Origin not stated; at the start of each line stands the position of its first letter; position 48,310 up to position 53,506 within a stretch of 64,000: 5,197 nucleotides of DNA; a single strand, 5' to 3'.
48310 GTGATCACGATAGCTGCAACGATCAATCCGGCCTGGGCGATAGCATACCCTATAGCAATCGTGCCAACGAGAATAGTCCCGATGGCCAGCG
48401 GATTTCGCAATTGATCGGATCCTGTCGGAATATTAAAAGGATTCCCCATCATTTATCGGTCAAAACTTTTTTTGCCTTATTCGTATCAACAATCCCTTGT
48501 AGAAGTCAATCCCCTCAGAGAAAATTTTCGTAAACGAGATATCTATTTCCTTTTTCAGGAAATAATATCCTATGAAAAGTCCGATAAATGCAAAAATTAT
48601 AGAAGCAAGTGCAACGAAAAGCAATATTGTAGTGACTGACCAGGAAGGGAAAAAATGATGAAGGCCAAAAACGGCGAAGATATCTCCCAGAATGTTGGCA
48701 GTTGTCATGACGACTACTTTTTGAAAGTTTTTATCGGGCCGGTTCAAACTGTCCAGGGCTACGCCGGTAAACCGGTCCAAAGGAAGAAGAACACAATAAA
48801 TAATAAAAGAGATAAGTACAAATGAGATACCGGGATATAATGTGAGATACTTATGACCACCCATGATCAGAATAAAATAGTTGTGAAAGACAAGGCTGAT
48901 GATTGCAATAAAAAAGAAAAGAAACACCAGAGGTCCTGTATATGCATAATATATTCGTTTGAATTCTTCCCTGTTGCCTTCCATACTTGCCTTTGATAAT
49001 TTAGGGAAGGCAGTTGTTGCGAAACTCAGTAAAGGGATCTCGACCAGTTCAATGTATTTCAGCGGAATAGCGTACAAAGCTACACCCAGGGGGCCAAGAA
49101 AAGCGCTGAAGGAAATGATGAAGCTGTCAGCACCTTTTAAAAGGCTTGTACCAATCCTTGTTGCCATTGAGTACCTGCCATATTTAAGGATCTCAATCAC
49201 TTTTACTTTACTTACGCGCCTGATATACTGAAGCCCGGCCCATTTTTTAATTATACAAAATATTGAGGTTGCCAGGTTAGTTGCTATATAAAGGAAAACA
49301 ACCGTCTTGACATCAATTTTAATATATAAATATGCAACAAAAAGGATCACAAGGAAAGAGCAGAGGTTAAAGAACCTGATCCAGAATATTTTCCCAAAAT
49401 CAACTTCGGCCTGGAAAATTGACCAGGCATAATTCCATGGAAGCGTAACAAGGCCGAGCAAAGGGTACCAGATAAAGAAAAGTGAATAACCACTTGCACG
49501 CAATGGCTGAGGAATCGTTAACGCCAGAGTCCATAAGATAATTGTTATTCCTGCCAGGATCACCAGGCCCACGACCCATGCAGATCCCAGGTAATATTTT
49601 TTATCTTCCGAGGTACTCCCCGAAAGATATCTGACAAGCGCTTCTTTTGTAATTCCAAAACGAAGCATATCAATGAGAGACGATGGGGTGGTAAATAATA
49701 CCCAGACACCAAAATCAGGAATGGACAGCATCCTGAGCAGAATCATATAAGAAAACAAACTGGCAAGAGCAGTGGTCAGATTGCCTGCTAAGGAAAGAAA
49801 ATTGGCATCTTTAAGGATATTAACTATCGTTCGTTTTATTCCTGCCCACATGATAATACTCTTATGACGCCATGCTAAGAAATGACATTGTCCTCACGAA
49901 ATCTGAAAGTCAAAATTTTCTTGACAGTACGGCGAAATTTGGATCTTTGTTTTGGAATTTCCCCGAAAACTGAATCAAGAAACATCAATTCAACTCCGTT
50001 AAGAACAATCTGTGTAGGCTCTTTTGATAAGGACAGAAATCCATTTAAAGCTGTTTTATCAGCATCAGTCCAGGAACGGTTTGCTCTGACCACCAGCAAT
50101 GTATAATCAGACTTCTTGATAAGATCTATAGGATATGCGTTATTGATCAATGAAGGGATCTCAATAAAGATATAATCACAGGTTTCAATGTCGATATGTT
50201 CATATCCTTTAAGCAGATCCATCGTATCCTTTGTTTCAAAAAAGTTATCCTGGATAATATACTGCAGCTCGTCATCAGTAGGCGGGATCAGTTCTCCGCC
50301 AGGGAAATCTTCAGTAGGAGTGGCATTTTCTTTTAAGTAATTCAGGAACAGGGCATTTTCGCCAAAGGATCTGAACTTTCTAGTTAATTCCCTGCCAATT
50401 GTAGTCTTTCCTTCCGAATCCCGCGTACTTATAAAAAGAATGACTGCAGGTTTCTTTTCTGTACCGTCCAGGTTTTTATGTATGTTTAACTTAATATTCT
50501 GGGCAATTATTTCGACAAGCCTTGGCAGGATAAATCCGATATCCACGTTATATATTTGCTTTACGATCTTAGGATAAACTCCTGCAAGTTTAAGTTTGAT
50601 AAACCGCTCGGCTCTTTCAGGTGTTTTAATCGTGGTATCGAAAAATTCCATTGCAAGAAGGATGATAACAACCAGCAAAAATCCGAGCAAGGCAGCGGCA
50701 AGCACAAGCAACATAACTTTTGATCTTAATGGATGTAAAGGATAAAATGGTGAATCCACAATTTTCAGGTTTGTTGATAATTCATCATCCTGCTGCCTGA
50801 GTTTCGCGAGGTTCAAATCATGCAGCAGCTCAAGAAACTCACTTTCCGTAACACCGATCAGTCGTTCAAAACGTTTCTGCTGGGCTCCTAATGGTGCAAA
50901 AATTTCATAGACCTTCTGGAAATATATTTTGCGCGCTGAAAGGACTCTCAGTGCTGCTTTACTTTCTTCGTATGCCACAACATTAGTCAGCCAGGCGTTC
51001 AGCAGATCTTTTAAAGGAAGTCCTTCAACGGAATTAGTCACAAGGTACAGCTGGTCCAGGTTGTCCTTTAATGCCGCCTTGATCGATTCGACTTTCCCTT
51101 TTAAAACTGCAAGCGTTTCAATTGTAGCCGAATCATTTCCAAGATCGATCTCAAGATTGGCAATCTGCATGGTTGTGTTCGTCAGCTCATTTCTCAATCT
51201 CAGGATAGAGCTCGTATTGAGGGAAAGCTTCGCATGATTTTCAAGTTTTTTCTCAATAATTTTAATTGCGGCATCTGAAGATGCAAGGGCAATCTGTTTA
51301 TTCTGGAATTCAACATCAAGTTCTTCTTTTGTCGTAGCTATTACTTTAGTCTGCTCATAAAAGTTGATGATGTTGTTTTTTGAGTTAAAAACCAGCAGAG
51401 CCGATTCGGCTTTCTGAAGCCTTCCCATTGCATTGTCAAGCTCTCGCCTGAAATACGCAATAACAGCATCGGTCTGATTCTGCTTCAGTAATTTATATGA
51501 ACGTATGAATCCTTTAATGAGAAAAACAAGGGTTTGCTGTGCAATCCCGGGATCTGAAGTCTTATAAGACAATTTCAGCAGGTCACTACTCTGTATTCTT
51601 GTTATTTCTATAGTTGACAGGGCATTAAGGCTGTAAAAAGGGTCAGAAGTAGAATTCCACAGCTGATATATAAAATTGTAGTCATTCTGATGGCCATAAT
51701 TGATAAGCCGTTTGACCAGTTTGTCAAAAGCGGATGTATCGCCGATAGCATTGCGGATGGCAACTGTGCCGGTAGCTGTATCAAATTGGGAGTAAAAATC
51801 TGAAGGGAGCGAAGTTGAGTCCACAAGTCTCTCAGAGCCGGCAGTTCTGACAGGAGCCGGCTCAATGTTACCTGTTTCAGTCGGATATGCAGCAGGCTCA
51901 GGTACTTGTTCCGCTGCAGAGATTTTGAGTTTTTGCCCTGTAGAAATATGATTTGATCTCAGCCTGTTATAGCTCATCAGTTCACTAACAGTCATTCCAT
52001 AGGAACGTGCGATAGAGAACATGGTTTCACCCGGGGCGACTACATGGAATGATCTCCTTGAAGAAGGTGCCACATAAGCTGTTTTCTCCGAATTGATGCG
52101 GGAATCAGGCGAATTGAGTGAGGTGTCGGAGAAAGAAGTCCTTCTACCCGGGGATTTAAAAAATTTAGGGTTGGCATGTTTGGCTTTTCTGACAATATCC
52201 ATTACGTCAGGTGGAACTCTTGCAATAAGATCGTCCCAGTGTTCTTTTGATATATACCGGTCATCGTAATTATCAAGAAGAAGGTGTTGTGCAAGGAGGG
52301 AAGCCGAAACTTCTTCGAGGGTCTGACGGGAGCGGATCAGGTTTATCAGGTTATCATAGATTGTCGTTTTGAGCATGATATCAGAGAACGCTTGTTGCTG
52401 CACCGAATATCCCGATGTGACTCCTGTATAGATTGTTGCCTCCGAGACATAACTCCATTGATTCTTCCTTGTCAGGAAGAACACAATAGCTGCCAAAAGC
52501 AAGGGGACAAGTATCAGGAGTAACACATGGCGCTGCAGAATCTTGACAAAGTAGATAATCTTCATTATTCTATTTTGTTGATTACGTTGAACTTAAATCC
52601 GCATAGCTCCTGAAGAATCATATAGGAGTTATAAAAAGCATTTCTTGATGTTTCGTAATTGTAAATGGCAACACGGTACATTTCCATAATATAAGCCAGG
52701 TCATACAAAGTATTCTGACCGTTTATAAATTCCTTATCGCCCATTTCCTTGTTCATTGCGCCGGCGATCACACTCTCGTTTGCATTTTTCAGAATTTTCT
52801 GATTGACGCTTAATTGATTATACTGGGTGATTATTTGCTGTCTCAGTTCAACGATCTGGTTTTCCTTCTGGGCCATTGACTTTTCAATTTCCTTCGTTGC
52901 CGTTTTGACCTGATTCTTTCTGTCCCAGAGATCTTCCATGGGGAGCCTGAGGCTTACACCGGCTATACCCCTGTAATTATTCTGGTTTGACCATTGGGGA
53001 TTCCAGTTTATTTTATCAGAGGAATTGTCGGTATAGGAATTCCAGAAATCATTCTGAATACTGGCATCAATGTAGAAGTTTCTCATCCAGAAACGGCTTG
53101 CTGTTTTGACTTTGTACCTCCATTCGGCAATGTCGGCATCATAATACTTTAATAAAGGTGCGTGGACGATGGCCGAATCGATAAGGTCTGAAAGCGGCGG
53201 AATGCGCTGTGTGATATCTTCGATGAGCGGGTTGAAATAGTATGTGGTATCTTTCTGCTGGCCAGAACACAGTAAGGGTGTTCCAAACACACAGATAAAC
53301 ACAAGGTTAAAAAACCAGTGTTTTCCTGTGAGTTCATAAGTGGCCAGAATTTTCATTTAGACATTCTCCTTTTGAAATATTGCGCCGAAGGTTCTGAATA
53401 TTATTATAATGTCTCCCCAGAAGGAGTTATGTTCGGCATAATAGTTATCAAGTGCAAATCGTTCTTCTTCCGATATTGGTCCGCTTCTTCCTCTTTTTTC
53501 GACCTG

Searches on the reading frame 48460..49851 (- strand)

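Call 20: search_protein_families(library=pfam, proteins=[window:48460-49851:-], max_evalue=0.001)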
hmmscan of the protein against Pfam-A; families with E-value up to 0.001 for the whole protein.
window:48460-49851:- (463 aa): 0 families

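Call 59: search_protein_families(library=ncbifam, proteins=[window:48460-49851:-], max_evalue=0.01)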
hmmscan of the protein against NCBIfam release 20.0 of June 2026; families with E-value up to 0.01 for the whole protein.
window:48460-49851:- (463 aa): 1 family
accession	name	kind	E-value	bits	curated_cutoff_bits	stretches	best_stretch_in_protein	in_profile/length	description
NF041503.1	WZX_like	subfamily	0.0053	15.9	300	1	21-76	3-57/429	O-unit flippase-like protein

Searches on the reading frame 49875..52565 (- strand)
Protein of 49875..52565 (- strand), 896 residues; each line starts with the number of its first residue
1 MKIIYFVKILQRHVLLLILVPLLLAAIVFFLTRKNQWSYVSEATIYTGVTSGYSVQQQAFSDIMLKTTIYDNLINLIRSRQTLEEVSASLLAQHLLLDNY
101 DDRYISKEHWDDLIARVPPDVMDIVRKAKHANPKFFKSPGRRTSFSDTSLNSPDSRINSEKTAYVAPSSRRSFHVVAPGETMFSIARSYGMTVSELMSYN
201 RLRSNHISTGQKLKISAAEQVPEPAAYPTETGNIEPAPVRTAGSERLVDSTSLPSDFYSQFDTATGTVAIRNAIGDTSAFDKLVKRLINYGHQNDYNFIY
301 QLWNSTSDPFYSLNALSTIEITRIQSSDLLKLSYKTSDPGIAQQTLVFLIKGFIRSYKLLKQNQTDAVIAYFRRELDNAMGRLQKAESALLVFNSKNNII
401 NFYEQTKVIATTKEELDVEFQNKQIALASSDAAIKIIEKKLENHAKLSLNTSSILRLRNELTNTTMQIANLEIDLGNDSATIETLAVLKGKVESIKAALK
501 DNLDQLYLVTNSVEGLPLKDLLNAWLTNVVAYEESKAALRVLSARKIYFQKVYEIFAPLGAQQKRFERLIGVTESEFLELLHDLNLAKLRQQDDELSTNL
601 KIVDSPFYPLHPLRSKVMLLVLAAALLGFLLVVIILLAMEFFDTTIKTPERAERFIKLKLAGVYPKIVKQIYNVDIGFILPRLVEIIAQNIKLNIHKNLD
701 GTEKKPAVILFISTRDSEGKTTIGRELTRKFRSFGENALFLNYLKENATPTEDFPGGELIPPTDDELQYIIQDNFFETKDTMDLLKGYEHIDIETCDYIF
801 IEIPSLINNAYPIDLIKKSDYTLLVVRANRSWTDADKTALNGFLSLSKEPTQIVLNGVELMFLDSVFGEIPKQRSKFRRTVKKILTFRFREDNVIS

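Call 3: search_protein_families(library=pfam, proteins=[window:49875-52565:-], max_evalue=1)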
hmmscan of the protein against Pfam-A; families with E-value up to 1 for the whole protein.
window:49875-52565:- (896 aa): 4 families
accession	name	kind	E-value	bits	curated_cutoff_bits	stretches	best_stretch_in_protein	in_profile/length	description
PF01476.26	LysM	-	2.5e-14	53.4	20.9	1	174-215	1-42/43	LysM domain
PF13807.11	GNVR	-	0.00075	19.8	27.7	1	592-638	33-79/82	G-rich domain on putative tyrosine kinase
PF02706.20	Wzz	-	0.0026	18.5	25.5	1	7-89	9-90/91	Chain length determinant protein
PF03260.19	Lipoprotein_11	-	0.01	15.6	25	1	263-337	18-90/231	Lepidopteran low molecular weight (30 kD) lipoprotein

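Call 4: search_protein_families(library=ncbifam, proteins=[window:49875-52565:-], max_evalue=0.1)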
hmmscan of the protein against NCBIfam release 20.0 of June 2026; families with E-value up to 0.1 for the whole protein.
window:49875-52565:- (896 aa): 18 families
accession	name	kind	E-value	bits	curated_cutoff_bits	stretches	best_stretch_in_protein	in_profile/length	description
TIGR03007.1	pepcterm_ChnLen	equivalog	2.6e-09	35.9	278.85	1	318-669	112-465/498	XrtA system polysaccharide chain length determinant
NF004974.0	PRK06347.1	equivalog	4.1e-09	36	701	1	144-223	453-531/592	1,4-beta-N-acetylmuramoylhydrolase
NF008050.0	PRK10783.1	equivalog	1.2e-06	27.2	508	1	157-220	330-392/457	murein transglycosylase D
NF010495.0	PRK13914.1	equivalog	1.3e-06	27.7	647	1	151-226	180-254/481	invasion associated endopeptidase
NF042931.1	SAG1386_EF1546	equivalog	1.4e-05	25.2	80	1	72-215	86-157/158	SAG1386/EF1546 family surface-associated protein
TIGR01006.1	polys_exp_MPA1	subfamily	3.9e-05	23.2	296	1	611-667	168-224/226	CspC family polysaccharide chain length determinant protein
TIGR01005.1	eps_transp_fam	subfamily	6.5e-05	21.3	411.7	1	563-667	378-480/754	exopolysaccharide transport protein family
NF047755.1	LIC_10271_M23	exception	9.3e-05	22.3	180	1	167-220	20-74/207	LIC_10271 family cell wall hydrolase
NF050804.1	CellDivDipMCaul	equivalog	0.00024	20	900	1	168-220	305-358/634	cell division endopeptidase DipM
NF040883.1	amid_act_ActS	equivalog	0.00031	20.1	375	1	167-225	29-88/242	amidase activator ActS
NF041208.1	celldiv_DipM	equivalog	0.00061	19.1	740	1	157-255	172-260/419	cell division endopeptidase DipM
NF010723.1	PRK14125.1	equivalog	0.0011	18.9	60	1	175-216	36-85/87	cell division suppressor protein YneA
TIGR03017.1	EpsF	equivalog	0.0037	16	422.75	2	596-651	375-430/444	chain length determinant protein EpsF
TIGR02899.1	spore_safA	subfamily_domain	0.004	17.1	67.85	1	176-215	1-42/44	SafA/ExsA family spore coat assembly protein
NF047685.1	TeichurnBiosyTuaF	equivalog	0.0087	15.8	340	1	8-51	10-55/225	teichuronic acid biosynthesis protein TuaF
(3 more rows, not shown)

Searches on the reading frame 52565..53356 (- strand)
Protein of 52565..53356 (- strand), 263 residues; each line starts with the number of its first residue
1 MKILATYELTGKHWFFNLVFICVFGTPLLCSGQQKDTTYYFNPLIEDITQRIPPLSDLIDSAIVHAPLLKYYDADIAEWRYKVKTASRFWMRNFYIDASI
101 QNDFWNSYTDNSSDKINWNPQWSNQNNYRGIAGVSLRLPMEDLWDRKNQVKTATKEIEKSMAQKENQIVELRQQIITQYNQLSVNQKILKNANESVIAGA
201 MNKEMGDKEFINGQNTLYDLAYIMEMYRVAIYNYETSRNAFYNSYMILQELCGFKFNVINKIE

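Call 3: search_protein_families(library=pfam, proteins=[window:52565-53356:-], max_evalue=1)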
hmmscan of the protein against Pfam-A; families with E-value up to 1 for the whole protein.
window:52565-53356:- (263 aa): 2 families
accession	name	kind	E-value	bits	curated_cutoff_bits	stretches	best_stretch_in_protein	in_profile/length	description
PF02321.23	OEP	-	3.9e-11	43.6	22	1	55-219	1-153/187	Outer membrane efflux protein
PF00261.25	Tropomyosin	-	0.0047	16.8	38.6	1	135-205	10-80/242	Tropomyosin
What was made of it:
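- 52565..53356 (-): OEP/TolC-like 263-aa protein, conserved third gene of the cassette. Pfam OEP E 4e-11 (call 3).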

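Call 4: search_protein_families(library=ncbifam, proteins=[window:52565-53356:-], max_evalue=0.1)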
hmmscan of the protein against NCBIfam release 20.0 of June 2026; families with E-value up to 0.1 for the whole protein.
window:52565-53356:- (263 aa): 3 families
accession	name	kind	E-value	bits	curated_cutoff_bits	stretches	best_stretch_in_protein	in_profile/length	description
TIGR01844.1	type_I_sec_TolC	subfamily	0.0013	17.9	225.15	1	53-249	212-395/414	TolC family outer membrane protein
NF040749.1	tetrathio_RR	equivalog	0.025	14.3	290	1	153-224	107-173/191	tetrathionate respiration response regulator TtrR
TIGR01845.1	outer_NodT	subfamily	0.065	12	210.05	1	53-220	57-216/460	efflux transporter outer membrane subunit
